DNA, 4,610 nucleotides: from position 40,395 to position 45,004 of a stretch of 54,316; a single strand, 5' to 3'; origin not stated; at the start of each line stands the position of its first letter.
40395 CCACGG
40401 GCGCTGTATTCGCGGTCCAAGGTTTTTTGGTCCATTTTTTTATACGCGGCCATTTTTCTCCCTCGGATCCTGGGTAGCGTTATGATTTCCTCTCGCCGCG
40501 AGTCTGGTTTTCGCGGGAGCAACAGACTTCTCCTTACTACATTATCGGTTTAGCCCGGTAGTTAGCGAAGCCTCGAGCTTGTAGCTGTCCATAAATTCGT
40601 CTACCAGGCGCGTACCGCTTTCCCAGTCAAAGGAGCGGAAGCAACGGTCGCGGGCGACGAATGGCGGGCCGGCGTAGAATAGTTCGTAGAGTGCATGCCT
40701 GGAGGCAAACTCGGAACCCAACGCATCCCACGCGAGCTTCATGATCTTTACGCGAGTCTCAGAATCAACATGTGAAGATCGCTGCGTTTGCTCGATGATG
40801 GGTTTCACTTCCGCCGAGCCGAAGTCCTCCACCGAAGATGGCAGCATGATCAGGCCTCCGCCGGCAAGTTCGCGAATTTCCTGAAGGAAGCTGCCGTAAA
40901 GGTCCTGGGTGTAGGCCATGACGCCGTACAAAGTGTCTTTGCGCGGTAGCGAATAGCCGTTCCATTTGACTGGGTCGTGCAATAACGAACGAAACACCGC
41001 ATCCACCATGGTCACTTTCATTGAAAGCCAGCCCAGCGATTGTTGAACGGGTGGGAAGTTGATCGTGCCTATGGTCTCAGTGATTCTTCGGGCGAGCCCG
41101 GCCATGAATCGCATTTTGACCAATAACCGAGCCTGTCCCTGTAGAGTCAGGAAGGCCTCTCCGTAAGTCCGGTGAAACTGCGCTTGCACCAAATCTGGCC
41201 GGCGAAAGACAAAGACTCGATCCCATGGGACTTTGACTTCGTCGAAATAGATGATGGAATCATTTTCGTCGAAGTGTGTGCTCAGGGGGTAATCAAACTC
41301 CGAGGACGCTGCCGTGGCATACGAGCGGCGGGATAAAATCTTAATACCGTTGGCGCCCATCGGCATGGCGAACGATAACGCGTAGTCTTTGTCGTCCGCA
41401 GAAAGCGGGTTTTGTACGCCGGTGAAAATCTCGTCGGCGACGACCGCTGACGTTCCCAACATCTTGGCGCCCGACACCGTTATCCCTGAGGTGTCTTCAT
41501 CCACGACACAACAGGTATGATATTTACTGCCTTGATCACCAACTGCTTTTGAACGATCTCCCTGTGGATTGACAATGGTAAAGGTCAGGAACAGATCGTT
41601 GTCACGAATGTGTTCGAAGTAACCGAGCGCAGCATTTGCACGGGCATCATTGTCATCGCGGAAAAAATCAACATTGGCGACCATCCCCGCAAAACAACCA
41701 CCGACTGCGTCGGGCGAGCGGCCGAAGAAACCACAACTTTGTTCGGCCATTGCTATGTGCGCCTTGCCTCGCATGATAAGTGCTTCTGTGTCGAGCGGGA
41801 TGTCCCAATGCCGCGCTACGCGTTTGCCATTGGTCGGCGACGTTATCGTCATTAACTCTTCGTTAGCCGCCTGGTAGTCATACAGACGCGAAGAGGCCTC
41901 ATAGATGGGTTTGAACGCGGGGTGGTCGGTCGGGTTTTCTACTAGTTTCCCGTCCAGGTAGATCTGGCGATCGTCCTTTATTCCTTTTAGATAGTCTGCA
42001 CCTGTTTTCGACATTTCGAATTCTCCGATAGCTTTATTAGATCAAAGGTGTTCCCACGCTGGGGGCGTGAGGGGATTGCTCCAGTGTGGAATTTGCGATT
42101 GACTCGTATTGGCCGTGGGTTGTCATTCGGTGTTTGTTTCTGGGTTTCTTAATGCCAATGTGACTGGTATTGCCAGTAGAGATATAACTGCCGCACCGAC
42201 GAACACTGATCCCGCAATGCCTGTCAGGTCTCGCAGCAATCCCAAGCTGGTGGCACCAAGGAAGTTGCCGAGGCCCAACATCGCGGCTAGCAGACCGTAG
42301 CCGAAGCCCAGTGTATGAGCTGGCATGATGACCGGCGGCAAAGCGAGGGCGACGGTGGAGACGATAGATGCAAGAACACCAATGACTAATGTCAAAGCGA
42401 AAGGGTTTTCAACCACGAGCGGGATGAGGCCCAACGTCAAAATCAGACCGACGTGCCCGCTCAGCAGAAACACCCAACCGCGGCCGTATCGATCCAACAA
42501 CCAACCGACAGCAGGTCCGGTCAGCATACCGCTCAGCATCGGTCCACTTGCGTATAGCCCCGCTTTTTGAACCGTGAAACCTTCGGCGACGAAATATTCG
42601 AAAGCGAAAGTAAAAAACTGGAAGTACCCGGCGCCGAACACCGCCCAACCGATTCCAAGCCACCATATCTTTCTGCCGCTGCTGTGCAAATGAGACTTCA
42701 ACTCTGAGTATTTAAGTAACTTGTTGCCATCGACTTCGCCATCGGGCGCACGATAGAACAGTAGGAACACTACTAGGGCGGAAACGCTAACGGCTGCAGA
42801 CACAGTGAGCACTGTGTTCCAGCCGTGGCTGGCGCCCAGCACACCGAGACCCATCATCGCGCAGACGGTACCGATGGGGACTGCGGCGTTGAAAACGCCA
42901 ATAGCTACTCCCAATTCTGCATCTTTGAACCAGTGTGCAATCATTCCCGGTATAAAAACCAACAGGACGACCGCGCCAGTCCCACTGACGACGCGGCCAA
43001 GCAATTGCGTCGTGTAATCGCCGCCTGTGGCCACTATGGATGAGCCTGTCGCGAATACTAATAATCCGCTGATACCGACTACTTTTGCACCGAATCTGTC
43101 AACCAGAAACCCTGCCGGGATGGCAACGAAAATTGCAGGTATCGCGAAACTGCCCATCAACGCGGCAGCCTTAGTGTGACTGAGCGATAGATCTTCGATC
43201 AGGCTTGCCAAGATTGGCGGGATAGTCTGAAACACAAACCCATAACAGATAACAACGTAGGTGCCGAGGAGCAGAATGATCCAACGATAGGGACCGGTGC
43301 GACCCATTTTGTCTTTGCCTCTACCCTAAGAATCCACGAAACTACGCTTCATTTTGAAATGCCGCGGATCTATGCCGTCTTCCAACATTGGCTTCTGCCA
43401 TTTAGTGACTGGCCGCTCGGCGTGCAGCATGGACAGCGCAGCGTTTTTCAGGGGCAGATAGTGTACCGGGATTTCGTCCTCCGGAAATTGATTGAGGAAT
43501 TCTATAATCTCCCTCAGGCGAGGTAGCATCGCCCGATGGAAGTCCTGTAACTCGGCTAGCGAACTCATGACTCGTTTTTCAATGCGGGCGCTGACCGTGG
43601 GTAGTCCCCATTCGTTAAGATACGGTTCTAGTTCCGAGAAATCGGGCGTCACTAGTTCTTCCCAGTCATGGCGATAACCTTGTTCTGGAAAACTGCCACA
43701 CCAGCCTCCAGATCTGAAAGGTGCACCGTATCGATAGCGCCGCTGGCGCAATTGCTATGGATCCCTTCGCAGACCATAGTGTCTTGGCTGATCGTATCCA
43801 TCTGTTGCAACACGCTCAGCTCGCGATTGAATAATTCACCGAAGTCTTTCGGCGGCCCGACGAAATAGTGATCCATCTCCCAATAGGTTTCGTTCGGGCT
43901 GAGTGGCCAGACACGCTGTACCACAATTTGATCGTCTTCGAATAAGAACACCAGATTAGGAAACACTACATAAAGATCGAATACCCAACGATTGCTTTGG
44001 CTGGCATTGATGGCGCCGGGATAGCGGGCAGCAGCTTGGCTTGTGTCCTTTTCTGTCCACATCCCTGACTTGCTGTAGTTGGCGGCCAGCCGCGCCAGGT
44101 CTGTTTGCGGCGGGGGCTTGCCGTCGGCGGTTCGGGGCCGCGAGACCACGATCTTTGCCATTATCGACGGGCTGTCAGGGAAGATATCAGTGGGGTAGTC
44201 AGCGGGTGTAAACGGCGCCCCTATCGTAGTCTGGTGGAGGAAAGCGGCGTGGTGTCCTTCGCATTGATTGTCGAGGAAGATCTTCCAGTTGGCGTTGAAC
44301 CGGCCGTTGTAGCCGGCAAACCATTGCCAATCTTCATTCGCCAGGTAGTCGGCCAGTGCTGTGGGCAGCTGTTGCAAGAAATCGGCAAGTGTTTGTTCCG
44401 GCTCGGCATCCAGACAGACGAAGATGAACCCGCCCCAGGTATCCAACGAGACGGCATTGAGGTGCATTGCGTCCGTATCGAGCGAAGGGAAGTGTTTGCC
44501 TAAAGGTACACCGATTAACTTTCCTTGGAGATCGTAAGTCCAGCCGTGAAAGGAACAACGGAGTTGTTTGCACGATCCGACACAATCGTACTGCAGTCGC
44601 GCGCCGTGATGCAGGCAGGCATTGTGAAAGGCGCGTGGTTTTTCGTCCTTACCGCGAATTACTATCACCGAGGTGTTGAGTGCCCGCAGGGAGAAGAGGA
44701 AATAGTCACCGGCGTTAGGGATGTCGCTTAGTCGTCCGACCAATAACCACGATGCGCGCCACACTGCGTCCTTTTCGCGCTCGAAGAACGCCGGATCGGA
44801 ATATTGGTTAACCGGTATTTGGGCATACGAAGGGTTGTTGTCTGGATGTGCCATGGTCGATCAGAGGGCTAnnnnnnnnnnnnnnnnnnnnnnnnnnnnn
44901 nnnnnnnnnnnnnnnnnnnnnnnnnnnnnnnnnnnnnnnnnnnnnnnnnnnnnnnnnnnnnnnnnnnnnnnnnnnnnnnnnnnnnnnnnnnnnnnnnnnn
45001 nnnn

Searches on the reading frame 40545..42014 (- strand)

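Call 38: search_protein_families(library=pfam, proteins=[window:40545-42014:-], max_evalue=0.00001)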
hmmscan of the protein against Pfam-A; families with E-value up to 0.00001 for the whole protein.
window:40545-42014:- (490 aa): 2 families
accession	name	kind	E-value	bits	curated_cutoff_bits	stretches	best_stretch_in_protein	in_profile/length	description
PF11794.13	HpaB_N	-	5.2e-82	275.9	35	1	4-269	1-270/270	4-hydroxyphenylacetate 3-hydroxylase N terminal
PF03241.18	HpaB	-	1.1e-50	172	25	1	278-475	3-201/202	4-hydroxyphenylacetate 3-hydroxylase C terminal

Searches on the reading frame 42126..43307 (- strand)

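Call 38: search_protein_families(library=pfam, proteins=[window:42126-43307:-], max_evalue=0.00001)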
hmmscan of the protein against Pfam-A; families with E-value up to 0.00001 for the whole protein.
window:42126-43307:- (394 aa): 1 family
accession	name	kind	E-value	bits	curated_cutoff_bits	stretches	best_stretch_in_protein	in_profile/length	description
PF07690.21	MFS_1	-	2.5e-44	152.1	33.4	2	19-297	5-288/347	Major Facilitator Superfamily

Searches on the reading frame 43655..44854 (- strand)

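Call 38: search_protein_families(library=pfam, proteins=[window:43655-44854:-], max_evalue=0.00001)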
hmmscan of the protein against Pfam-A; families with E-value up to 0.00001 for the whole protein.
window:43655-44854:- (400 aa): 2 families
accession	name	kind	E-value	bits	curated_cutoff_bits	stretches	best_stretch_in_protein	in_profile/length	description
PF00848.25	Ring_hydroxyl_A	-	1.3e-27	97.5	24.9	1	175-397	3-206/208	Ring hydroxylating alpha subunit (catalytic domain)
PF00355.32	Rieske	-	1.8e-16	60.2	20.3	1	35-120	1-82/88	Rieske [2Fe-2S] domain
